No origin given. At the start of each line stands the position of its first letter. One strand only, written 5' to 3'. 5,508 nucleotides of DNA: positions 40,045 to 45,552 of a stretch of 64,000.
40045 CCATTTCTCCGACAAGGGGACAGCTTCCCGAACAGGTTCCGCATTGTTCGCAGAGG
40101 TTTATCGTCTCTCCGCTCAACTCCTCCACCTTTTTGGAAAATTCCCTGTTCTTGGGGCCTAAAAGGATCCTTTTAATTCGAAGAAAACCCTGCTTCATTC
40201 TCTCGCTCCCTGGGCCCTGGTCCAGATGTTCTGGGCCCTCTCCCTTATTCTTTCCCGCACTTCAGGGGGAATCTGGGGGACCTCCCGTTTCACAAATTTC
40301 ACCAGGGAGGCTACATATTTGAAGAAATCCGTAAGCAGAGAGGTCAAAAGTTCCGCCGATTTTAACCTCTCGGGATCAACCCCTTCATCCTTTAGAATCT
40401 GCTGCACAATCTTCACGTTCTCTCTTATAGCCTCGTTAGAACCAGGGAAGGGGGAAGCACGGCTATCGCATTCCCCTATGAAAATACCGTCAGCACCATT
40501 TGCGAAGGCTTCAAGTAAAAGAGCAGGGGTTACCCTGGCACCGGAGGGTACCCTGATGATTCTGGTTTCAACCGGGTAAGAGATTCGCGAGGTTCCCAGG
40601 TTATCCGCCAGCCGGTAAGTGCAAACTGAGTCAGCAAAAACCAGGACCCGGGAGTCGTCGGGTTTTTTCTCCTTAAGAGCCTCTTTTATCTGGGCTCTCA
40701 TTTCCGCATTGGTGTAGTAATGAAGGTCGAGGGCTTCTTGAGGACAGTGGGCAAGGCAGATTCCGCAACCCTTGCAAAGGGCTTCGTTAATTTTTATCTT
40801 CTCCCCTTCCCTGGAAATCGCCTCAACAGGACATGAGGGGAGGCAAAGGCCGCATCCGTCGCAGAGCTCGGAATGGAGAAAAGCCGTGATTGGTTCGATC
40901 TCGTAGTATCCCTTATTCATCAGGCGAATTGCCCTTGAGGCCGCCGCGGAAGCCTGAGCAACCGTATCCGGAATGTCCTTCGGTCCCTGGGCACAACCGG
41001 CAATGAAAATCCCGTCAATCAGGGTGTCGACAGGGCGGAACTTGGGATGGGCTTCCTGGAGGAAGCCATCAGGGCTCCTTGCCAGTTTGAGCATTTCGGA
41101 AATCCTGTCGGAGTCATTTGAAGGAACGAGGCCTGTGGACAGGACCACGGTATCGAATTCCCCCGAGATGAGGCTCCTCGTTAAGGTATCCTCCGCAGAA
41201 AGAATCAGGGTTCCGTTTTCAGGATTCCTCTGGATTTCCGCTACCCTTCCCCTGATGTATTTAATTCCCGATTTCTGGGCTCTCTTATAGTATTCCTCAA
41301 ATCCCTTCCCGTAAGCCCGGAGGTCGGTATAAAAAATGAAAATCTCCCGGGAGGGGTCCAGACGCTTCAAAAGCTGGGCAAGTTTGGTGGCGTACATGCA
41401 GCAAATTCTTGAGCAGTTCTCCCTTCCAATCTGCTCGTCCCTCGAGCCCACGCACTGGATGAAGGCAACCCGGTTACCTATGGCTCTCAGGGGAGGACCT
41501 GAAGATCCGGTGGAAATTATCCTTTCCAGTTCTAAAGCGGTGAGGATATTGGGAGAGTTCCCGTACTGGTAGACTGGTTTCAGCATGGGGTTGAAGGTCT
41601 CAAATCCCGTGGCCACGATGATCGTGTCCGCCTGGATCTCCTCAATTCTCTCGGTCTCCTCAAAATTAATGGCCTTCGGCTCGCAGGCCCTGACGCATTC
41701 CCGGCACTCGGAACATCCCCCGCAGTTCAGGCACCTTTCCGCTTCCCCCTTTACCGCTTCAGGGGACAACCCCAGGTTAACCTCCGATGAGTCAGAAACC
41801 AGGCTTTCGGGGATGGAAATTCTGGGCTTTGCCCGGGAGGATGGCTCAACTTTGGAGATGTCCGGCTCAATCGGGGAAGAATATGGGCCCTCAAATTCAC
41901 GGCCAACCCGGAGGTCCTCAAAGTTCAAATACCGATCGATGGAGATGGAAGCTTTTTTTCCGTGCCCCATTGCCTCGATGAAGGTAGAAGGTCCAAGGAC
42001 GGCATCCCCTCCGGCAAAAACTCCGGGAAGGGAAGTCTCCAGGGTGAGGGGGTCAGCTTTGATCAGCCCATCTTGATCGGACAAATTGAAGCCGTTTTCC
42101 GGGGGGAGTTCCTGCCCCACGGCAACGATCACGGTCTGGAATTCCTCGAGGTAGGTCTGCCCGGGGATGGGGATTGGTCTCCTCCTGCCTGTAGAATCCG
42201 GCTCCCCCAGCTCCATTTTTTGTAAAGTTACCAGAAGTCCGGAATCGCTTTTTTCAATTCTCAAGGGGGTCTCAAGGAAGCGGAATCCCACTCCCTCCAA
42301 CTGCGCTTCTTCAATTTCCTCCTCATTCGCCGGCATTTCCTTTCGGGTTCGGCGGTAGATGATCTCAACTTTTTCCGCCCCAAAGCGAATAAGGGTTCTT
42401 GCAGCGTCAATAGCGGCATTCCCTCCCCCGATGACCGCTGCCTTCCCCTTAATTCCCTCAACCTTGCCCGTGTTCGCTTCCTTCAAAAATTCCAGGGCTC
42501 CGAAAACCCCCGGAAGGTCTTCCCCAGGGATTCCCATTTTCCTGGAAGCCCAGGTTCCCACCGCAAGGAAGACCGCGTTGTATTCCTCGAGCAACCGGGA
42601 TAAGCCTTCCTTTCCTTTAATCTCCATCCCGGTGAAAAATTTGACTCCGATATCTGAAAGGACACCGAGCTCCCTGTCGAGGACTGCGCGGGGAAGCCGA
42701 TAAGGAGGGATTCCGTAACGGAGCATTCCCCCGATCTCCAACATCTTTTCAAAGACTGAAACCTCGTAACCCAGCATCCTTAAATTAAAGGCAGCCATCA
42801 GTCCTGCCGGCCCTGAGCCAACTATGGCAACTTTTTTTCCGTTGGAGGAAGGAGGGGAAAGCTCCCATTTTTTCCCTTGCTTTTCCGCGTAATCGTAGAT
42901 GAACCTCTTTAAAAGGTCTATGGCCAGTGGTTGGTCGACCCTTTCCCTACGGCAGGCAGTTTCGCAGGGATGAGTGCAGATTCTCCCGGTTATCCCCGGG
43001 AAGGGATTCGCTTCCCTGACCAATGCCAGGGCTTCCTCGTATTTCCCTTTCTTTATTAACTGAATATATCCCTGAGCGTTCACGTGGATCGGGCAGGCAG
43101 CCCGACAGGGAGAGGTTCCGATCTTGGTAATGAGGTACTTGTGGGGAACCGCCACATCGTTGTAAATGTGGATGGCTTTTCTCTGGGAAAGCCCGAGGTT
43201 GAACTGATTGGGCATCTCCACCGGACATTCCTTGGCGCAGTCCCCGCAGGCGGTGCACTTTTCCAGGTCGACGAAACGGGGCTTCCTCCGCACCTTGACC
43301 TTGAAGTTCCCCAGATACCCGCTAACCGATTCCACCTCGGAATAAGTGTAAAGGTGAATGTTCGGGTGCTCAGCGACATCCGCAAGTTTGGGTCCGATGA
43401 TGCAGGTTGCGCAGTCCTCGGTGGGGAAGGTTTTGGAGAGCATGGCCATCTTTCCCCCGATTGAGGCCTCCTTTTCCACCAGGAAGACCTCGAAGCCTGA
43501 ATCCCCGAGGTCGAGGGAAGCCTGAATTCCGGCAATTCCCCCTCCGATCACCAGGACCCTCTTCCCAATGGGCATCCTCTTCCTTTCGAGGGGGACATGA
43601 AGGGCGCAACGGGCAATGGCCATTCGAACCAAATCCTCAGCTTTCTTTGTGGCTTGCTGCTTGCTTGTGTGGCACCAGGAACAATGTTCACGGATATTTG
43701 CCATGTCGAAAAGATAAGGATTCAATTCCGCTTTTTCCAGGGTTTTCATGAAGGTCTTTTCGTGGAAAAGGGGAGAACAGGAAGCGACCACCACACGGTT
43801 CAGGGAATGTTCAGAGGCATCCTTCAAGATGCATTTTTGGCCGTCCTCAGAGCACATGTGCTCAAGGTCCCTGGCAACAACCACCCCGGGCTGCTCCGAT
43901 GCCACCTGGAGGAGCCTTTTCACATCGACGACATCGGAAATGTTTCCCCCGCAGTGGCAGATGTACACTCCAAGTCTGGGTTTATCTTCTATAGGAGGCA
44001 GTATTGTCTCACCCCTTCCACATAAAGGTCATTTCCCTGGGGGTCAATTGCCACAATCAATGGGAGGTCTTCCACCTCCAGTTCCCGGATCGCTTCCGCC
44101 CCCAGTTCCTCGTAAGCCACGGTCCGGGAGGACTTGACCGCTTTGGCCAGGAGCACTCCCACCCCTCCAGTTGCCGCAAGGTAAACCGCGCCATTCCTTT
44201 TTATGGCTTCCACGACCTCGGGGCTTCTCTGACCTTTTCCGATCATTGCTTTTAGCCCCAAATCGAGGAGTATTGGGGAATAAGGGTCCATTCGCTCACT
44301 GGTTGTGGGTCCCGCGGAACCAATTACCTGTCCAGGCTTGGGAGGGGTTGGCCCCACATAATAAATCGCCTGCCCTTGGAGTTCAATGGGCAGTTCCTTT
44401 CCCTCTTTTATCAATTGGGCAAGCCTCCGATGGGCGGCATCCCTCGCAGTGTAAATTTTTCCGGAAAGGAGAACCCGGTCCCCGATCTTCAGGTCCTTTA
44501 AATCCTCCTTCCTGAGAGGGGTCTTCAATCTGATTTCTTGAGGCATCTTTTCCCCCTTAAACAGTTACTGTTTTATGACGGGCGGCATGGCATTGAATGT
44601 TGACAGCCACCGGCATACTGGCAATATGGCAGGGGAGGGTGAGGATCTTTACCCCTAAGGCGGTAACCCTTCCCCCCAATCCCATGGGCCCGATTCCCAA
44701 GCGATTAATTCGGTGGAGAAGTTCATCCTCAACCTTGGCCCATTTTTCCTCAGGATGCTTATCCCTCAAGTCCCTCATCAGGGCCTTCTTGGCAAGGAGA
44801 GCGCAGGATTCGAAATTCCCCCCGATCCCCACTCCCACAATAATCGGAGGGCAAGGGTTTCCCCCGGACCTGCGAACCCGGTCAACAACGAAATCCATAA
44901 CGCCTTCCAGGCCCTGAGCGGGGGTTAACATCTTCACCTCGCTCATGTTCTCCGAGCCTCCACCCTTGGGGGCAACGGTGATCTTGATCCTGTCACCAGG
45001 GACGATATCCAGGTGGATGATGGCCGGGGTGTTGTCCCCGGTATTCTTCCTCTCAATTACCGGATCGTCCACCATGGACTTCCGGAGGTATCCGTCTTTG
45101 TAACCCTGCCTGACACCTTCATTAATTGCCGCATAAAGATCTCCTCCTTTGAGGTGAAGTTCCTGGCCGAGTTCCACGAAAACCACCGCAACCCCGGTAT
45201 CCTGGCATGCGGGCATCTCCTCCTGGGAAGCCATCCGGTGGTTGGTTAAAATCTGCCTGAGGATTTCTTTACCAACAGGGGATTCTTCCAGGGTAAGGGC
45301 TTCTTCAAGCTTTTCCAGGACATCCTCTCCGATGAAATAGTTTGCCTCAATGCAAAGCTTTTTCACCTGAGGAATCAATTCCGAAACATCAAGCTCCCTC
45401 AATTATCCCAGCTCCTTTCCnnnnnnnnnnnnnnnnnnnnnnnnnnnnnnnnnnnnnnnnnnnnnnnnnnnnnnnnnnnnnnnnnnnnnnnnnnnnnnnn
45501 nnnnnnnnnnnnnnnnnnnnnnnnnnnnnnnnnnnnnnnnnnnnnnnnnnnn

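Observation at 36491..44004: Candidate soluble, Hdr-coupled (electron-bifurcating/confurcating) fumarate reductase / succinate dehydrogenase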

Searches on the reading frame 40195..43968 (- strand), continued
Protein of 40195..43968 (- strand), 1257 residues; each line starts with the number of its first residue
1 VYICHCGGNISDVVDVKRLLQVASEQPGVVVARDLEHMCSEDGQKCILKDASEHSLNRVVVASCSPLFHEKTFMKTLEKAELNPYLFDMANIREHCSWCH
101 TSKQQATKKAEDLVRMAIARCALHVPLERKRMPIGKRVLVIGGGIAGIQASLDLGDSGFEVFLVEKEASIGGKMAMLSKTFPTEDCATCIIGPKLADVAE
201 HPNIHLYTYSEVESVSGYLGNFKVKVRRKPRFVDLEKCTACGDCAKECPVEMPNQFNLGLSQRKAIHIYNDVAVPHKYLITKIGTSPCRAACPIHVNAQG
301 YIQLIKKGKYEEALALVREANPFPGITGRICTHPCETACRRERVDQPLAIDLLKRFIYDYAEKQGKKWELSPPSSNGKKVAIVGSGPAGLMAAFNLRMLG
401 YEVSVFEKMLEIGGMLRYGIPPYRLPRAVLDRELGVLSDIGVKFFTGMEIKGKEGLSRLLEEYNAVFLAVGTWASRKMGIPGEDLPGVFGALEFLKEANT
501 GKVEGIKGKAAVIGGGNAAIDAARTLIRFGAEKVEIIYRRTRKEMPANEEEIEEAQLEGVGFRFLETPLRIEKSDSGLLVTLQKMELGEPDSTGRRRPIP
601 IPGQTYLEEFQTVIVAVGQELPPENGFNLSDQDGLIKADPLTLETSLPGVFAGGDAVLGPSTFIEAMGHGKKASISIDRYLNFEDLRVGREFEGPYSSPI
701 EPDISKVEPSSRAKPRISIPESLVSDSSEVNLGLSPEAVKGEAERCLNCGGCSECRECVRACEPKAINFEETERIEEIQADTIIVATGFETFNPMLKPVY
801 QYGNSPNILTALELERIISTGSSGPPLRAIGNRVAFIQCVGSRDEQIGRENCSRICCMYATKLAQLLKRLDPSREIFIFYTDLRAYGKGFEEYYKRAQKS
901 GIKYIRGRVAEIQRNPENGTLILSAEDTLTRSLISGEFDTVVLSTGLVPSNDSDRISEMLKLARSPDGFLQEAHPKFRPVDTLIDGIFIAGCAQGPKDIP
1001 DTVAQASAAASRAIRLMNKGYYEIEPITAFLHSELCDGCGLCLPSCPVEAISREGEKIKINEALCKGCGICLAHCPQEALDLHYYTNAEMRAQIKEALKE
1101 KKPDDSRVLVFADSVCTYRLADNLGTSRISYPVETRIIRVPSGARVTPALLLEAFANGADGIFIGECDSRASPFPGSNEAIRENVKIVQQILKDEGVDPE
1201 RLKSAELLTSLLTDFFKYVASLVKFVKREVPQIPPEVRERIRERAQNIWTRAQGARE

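Call 41: find_homologous_proteins(query=window:40195-43968:-, max_evalue=1e-30)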
Query window:40195-43968:- (1257 aa): 7775 proteins with E <= 1e-30 among 8000 candidates; the best 120 are listed.
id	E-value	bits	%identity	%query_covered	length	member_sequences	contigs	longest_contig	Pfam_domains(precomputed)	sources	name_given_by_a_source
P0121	0.0e+0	2810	100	98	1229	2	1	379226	PF14697.12,PF13450.13,PF02662.22,PF07992.21,PF12837.13,PF00070.34,PF03486.21,PF13484.12,PF12838.13,PF01134.29,PF01494.26,PF12831.14,PF01946.24,PF01266.31,PF14691.12,PF00890.31,PF00037.33,PF13738.13,PF01262.28,PF13237.12,PF13187.12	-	-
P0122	0.0e+0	2443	83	100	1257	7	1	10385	PF14697.12,PF13241.13,PF13450.13,PF07992.21,PF12837.13,PF00070.34,PF03486.21,PF13484.12,PF01266.31,PF14691.12,PF00890.31,PF13738.13,PF25160.2,PF13237.12,PF02662.22,PF12838.13,PF13454.13,PF01134.29,PF01494.26,PF12831.14,PF01946.24,PF01593.31,PF12797.13,PF00037.33,PF01262.28,PF13187.12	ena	-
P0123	0.0e+0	2416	83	99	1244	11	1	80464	PF14697.12,PF13241.13,PF13450.13,PF02662.22,PF07992.21,PF12837.13,PF00070.34,PF03486.21,PF13484.12,PF12838.13,PF01134.29,PF01494.26,PF12831.14,PF01946.24,PF01266.31,PF14691.12,PF00890.31,PF00037.33,PF13738.13,PF01262.28,PF13237.12,PF13187.12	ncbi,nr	ncbi:MAG: FAD-dependent oxidoreductase [Coprothermobacterota bacterium]|nr:FAD-dependent oxidoreduct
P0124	0.0e+0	2222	78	97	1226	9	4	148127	PF14697.12,PF13241.13,PF13450.13,PF07992.21,PF12837.13,PF00070.34,PF03486.21,PF13484.12,PF01266.31,PF14691.12,PF00890.31,PF13738.13,PF25160.2,PF13237.12,PF02662.22,PF12838.13,PF13454.13,PF01134.29,PF01494.26,PF12831.14,PF01946.24,PF01593.31,PF00037.33,PF01262.28,PF13187.12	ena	-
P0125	0.0e+0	1982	74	52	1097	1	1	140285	PF14697.12,PF13450.13,PF02662.22,PF07992.21,PF12837.13,PF00070.34,PF03486.21,PF13484.12,PF12838.13,PF13454.13,PF01134.29,PF01494.26,PF12831.14,PF01946.24,PF01266.31,PF01593.31,PF14691.12,PF00890.31,PF00037.33,PF13738.13,PF25160.2,PF13237.12,PF13187.12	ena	-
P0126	0.0e+0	1374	54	69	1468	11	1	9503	PF14697.12,PF00743.26,PF13241.13,PF13450.13,PF07992.21,PF12837.13,PF00070.34,PF03486.21,PF12838.13,PF13454.13,PF01134.29,PF01494.26,PF12831.14,PF01946.24,PF01266.31,PF01593.31,PF14691.12,PF00890.31,PF00037.33,PF13738.13,PF01262.28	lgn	-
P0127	0.0e+0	1370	54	69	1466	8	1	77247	PF14697.12,PF00743.26,PF13241.13,PF13450.13,PF07992.21,PF12837.13,PF00070.34,PF03486.21,PF12838.13,PF13454.13,PF05834.19,PF01134.29,PF01494.26,PF12831.14,PF01946.24,PF01266.31,PF01593.31,PF14691.12,PF00890.31,PF00037.33,PF13738.13,PF01262.28,PF01488.27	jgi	-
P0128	0.0e+0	1367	53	69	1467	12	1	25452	PF14697.12,PF00743.26,PF13450.13,PF07992.21,PF12837.13,PF00070.34,PF03486.21,PF12838.13,PF13454.13,PF05834.19,PF01134.29,PF01494.26,PF12831.14,PF01946.24,PF01266.31,PF01593.31,PF14691.12,PF00890.31,PF00037.33,PF13738.13,PF01262.28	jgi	jgi:heterodisulfide reductase subunit A-like polyferredoxin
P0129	0.0e+0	1363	54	69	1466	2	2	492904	PF14697.12,PF13241.13,PF13450.13,PF07992.21,PF00070.34,PF03486.21,PF12838.13,PF13454.13,PF01134.29,PF01494.26,PF12831.14,PF01946.24,PF01266.31,PF01593.31,PF14691.12,PF00890.31,PF00037.33,PF13738.13,PF01262.28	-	-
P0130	0.0e+0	1334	50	68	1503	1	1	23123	PF14697.12,PF13241.13,PF13450.13,PF07992.21,PF12837.13,PF00070.34,PF03486.21,PF13484.12,PF12838.13,PF01134.29,PF01494.26,PF12831.14,PF01946.24,PF01266.31,PF01593.31,PF14691.12,PF00890.31,PF00037.33,PF13738.13,PF01262.28,PF13187.12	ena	-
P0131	0.0e+0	1332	50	68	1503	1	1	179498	PF14697.12,PF13241.13,PF13450.13,PF07992.21,PF12837.13,PF00070.34,PF03486.21,PF12838.13,PF01134.29,PF01494.26,PF12831.14,PF01946.24,PF01266.31,PF01593.31,PF14691.12,PF00890.31,PF00037.33,PF13738.13,PF01262.28,PF13183.12,PF13187.12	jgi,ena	-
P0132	0.0e+0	1325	48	68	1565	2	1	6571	PF14697.12,PF13450.13,PF07992.21,PF12837.13,PF00070.34,PF03486.21,PF13484.12,PF01266.31,PF14691.12,PF00890.31,PF13738.13,PF13237.12,PF12838.13,PF13454.13,PF01134.29,PF01494.26,PF12831.14,PF01946.24,PF01593.31,PF12797.13,PF00037.33,PF01262.28,PF13183.12,PF13187.12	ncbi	-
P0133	0.0e+0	1324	50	69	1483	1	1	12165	PF13241.13,PF13450.13,PF07992.21,PF12837.13,PF00070.34,PF03486.21,PF12838.13,PF13454.13,PF01134.29,PF01494.26,PF12831.14,PF01946.24,PF01266.31,PF01593.31,PF14691.12,PF00890.31,PF00037.33,PF13738.13,PF01262.28,PF13187.12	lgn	-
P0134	0.0e+0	1323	50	68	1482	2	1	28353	PF14697.12,PF13241.13,PF13450.13,PF07992.21,PF12837.13,PF00070.34,PF03486.21,PF13484.12,PF01266.31,PF14691.12,PF00890.31,PF13738.13,PF13237.12,PF12838.13,PF01134.29,PF01494.26,PF12831.14,PF01946.24,PF01593.31,PF12797.13,PF00037.33,PF01262.28,PF13183.12,PF13187.12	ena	-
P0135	0.0e+0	1321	50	70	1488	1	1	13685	PF14697.12,PF13241.13,PF13450.13,PF07992.21,PF12837.13,PF00070.34,PF03486.21,PF12838.13,PF13454.13,PF01134.29,PF01494.26,PF12831.14,PF01946.24,PF01266.31,PF01593.31,PF14691.12,PF00890.31,PF00037.33,PF13738.13,PF01262.28,PF13237.12,PF13183.12,PF13187.12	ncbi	ncbi:MAG: NAD(P)-binding protein [Thermodesulfobacteriota bacterium]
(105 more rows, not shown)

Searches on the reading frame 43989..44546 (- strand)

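Call 4: search_protein_families(library=pfam, proteins=[window:43989-44546:-], max_evalue=0.001)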
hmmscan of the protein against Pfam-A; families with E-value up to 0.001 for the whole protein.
window:43989-44546:- (185 aa): 1 family
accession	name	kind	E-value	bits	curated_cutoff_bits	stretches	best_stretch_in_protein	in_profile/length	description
PF05683.17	Fumerase_C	-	5.1e-62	209.3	22.2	1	3-176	27-203/205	Fumarase C-terminus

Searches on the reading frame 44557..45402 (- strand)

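Call 4: search_protein_families(library=pfam, proteins=[window:44557-45402:-], max_evalue=0.001)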
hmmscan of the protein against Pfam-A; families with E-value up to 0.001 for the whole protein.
window:44557-45402:- (281 aa): 1 family
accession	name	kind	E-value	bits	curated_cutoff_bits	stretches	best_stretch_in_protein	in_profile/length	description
PF05681.19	Fumerase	-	1.8e-121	405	25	1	12-279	3-269/270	Fumarate hydratase (Fumerase)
